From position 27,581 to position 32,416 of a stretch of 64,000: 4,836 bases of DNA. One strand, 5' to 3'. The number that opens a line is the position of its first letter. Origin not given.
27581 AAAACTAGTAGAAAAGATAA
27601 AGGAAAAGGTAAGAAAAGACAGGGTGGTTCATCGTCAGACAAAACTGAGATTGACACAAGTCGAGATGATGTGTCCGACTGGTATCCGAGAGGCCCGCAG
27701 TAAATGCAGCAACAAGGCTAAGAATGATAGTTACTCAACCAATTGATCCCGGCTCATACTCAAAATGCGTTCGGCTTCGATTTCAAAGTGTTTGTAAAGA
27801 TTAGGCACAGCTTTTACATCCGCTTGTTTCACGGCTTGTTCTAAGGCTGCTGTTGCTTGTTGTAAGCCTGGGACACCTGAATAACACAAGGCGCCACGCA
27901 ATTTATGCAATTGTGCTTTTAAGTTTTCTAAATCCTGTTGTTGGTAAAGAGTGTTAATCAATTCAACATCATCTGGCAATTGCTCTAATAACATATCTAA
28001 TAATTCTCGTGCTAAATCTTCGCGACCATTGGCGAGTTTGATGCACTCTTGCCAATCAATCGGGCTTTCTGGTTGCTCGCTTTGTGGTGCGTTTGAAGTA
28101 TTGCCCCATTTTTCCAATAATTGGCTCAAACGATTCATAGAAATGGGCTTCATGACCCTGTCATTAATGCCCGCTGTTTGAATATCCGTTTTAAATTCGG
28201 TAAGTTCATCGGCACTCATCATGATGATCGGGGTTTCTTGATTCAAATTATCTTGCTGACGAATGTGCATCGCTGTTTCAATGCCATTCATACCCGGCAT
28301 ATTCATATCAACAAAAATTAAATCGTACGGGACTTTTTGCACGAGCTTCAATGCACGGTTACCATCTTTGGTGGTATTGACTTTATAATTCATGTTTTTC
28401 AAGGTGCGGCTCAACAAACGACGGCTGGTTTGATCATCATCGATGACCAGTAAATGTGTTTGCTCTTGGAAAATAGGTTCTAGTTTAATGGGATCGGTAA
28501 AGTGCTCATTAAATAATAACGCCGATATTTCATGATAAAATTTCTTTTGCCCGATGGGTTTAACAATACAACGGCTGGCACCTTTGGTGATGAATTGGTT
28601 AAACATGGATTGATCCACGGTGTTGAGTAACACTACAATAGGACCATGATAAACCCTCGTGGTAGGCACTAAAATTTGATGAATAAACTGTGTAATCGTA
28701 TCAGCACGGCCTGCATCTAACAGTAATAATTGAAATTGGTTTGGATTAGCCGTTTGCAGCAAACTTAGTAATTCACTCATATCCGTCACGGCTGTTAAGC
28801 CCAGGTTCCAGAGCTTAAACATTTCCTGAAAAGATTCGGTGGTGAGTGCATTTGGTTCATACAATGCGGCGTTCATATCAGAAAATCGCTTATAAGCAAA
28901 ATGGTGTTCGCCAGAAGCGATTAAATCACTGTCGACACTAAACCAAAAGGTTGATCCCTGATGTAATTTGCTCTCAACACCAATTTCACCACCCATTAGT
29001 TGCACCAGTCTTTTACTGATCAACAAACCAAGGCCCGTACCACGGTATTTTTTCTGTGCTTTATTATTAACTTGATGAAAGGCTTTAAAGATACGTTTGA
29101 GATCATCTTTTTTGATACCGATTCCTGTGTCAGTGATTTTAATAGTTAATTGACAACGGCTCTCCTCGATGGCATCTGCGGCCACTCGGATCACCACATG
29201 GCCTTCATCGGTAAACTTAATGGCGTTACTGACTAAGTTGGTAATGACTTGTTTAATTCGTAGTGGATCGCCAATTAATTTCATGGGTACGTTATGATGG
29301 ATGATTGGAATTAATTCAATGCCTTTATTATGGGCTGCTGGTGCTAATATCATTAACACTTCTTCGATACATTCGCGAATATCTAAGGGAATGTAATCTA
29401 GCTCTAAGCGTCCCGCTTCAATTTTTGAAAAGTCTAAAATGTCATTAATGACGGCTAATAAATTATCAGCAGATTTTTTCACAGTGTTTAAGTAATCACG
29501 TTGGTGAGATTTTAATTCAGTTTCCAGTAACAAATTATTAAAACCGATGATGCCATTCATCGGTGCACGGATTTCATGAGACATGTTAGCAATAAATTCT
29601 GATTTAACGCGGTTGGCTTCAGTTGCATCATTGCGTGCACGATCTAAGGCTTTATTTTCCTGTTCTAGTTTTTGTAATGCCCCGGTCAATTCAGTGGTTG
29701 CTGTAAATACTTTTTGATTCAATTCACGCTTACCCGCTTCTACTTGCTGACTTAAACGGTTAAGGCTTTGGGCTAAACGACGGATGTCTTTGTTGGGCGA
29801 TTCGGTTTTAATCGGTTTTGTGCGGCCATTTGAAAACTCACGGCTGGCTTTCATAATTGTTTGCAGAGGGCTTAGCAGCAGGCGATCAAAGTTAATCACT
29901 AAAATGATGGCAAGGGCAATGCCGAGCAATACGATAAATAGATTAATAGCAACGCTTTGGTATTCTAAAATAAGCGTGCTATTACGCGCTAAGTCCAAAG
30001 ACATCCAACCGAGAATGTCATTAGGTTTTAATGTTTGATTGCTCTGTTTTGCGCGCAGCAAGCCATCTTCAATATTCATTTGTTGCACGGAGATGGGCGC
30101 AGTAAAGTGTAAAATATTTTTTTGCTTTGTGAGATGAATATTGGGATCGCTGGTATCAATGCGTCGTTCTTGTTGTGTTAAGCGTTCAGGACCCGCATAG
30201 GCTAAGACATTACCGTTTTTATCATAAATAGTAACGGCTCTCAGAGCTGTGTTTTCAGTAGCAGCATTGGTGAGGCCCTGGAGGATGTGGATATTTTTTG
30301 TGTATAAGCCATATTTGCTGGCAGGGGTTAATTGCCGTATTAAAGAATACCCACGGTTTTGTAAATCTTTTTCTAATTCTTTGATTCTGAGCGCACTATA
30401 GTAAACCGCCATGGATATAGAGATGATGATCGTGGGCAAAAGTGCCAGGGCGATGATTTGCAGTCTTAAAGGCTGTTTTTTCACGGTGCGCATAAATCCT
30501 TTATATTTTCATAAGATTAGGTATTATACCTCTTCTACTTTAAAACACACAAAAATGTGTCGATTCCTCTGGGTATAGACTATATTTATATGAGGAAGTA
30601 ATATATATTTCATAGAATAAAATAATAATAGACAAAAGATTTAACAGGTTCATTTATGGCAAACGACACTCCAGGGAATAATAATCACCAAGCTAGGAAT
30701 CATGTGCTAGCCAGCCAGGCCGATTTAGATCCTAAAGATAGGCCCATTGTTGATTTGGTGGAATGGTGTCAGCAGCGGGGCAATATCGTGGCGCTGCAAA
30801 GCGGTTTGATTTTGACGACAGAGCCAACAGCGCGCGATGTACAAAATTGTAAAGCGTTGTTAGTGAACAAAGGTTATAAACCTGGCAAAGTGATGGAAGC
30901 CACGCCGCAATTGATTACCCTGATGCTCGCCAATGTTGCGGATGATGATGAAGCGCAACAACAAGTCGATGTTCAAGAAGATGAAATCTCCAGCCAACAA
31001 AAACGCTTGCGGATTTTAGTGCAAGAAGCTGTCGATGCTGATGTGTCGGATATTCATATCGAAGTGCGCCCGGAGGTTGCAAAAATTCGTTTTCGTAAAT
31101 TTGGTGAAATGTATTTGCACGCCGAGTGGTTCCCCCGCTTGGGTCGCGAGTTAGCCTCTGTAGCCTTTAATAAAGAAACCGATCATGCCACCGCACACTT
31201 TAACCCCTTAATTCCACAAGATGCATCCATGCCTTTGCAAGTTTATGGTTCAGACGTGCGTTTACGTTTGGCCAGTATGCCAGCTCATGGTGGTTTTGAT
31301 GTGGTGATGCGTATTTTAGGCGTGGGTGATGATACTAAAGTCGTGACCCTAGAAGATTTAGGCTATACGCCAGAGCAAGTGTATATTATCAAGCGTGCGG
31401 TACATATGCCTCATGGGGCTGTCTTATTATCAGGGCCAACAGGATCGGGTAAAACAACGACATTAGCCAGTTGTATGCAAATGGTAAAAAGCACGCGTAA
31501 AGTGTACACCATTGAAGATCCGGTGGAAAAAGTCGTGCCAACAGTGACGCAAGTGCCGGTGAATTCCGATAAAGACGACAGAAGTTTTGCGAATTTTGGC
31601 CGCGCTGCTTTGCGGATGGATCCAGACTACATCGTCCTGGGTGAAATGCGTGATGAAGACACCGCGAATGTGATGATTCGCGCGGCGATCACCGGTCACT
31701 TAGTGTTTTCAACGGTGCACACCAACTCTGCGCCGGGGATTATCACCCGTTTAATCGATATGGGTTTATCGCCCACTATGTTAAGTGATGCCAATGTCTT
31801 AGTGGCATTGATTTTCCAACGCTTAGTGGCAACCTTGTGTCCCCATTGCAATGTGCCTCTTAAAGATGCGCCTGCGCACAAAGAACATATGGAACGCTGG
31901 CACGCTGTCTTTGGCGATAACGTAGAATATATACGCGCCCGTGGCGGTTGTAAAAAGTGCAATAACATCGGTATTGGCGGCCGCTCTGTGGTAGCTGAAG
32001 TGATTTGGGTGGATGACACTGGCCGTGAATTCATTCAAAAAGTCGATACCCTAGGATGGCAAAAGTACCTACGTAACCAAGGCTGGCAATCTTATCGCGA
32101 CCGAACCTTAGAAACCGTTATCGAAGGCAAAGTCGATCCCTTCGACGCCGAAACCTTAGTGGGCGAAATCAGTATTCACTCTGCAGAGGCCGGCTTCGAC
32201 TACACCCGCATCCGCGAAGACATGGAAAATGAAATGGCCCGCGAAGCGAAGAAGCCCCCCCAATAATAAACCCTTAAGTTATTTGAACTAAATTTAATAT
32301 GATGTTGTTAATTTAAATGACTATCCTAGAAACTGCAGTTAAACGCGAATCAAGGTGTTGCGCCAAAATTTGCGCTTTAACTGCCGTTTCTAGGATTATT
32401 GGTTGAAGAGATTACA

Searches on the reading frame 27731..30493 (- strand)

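Call 8: search_protein_families(library=pfam, proteins=[window:27731-30493:-], max_evalue=0.001)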
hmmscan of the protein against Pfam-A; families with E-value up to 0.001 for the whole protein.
window:27731-30493:- (920 aa): 8 families
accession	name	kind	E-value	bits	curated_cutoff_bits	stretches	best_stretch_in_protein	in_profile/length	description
PF00072.30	Response_reg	-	6.8e-32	110.4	30.2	1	682-793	2-110/111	Response regulator receiver domain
PF02518.31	HATPase_c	-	6.2e-30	104.3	26.4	1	408-521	1-108/111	Histidine kinase-, DNA gyrase B-, and HSP90-like ATPase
PF00512.31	HisKA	-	5.3e-21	74.9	26.9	1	297-361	2-66/66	His Kinase A (phospho-acceptor) domain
PF09984.15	sCache_4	-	7.7e-18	65.1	22.1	1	36-180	3-144/145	Single cache domain 4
PF01627.28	Hpt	-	8.8e-13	48.7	24.6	1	830-909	1-80/84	Hpt domain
PF22563.2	iREC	-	1e-05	25.9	27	1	697-766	20-96/115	Inactive Receiver domain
PF00672.30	HAMP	-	0.00019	22.1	25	1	204-252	4-52/53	HAMP domain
PF23198.2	PDE8A_N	-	0.00072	19.9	29.6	0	680-788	12-123/147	PDE8A-like, N-terminal domain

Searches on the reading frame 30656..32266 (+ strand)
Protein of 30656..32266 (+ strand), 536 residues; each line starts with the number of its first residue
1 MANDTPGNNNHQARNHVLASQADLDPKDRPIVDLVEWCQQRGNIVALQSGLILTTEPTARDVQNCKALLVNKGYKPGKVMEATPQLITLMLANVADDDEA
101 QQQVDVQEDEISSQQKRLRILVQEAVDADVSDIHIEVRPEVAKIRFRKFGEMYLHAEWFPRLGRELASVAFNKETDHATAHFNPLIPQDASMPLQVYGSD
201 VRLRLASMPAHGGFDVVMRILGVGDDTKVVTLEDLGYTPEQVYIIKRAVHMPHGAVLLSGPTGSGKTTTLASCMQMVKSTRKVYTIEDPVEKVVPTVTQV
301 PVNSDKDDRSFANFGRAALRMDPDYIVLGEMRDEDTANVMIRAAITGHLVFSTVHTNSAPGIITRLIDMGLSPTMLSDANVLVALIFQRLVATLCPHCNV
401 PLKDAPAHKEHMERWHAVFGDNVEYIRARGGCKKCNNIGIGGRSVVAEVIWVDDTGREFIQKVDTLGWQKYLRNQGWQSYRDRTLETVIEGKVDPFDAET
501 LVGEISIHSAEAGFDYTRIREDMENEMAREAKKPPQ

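Call 5: search_protein_families(library=pfam, proteins=[window:30656-32266:+], max_evalue=0.1)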
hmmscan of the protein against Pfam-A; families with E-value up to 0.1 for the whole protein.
window:30656-32266:+ (536 aa): 15 families
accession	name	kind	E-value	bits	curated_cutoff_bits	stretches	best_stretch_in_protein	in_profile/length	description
PF00437.27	T2SSE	-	2.3e-85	286.9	24.9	1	115-493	9-363/370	Type II/IV secretion system protein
PF25199.1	nSTAND_NTPase5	-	0.00033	20.9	34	1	253-303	41-93/145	Novel STAND NTPase 5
PF13604.12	AAA_30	-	0.00048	20.3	27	1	237-280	2-45/191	AAA domain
PF13191.12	AAA_16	-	0.00055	20.9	32.6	1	251-293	23-63/167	AAA ATPase domain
PF13245.12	AAA_19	-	0.0025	18.4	25.1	1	248-288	4-42/134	AAA domain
PF13555.12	AAA_29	-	0.0039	17.3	27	1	251-271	19-40/61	P-loop containing region of AAA domain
PF20720.3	nSTAND3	-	0.0096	16.1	27.2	1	252-289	16-54/155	Novel STAND NTPase 3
PF04851.21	ResIII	-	0.018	15.4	22.5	1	241-281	8-51/164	Type III restriction enzyme, res subunit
PF12775.13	AAA_7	-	0.018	15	25.8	1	253-281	33-61/181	P-loop containing dynein motor region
PF13401.12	AAA_22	-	0.019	15.7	27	1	253-287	5-40/130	AAA domain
PF10236.15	DAP3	-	0.038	13.6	23.1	0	249-276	19-46/311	Mitochondrial ribosomal death-associated protein 3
PF00005.33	ABC_tran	-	0.051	14.6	25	0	256-280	14-38/137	ABC transporter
PF00448.28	SRP54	-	0.061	13.4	22.7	0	256-282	4-30/196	SRP54-type protein, GTPase domain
PF13086.12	AAA_11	-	0.066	13.4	27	0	241-279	6-43/257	AAA domain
PF03029.23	ATP_bind_1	-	0.097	12.9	27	0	259-286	2-30/240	Conserved hypothetical ATP binding protein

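Call 6: search_protein_families(library=ncbifam, proteins=[window:30656-32266:+], max_evalue=0.1)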
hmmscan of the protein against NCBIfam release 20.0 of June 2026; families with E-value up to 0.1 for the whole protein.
window:30656-32266:+ (536 aa): 25 families
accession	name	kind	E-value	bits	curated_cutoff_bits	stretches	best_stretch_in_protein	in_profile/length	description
TIGR02533.1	type_II_gspE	equivalog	5.9e-82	275.9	630.25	1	94-492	90-476/486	type II secretion system ATPase GspE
TIGR02538.1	type_IV_pilB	equivalog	2.8e-74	250.7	675.65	1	93-491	161-551/564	type IV-A pilus assembly ATPase PilB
NF053534.1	T4PilAsmATPsTfpB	equivalog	4.1e-68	230.2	850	1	102-491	192-571/584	type IV pilus assembly ATPase TfpB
NF007755.0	PRK10436.1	equivalog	4.6e-68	230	617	1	98-491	69-448/465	type II secretion system protein GspE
NF041000.1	ATPase_ComGA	equivalog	2.4e-54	184.2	300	1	121-392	3-266/267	competence type IV pilus ATPase ComGA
TIGR01420.1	pilT_fam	subfamily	2.3e-44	152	319.1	1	119-392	3-269/343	PilT/PilU family type 4a pilus ATPase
TIGR02525.1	plasmid_TraJ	equivalog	1e-22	80.6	368.3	1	251-373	147-276/372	plasmid transfer ATPase TraJ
NF058587.1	archaellum_moto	equivalog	1.7e-21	76.6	550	1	255-372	277-399/527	archaellum flagellar ATPase motor FlaI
TIGR02524.1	dot_icm_DotB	equivalog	1.4e-18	67.3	463.3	1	247-372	128-262/358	Dot/Icm type IV secretion system ATPase DotB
TIGR02788.1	VirB11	equivalog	2.2e-18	66.3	249.95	1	240-371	132-267/308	P-type DNA transfer ATPase VirB11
TIGR03819.1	heli_sec_ATPase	hypoth_equivalog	8.2e-16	58.1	373.15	1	209-372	135-303/340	TadA family conjugal transfer-associated ATPase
NF010425.0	PRK13851.1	equivalog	5.7e-14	51.7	461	1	248-358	157-272/344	type IV secretion system protein VirB11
TIGR02782.1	TrbB_P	equivalog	1.1e-13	51.2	304.55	1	238-367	122-253/303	P-type conjugative transfer ATPase TrbB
NF053672.1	bindosome_BasE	exception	1.5e-13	50.4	1000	1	256-384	273-405/512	bindosome assembly system ATPase subunit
NF010407.0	PRK13833.1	subfamily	3.3e-11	43.2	499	1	238-367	130-260/323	conjugal transfer protein TrbB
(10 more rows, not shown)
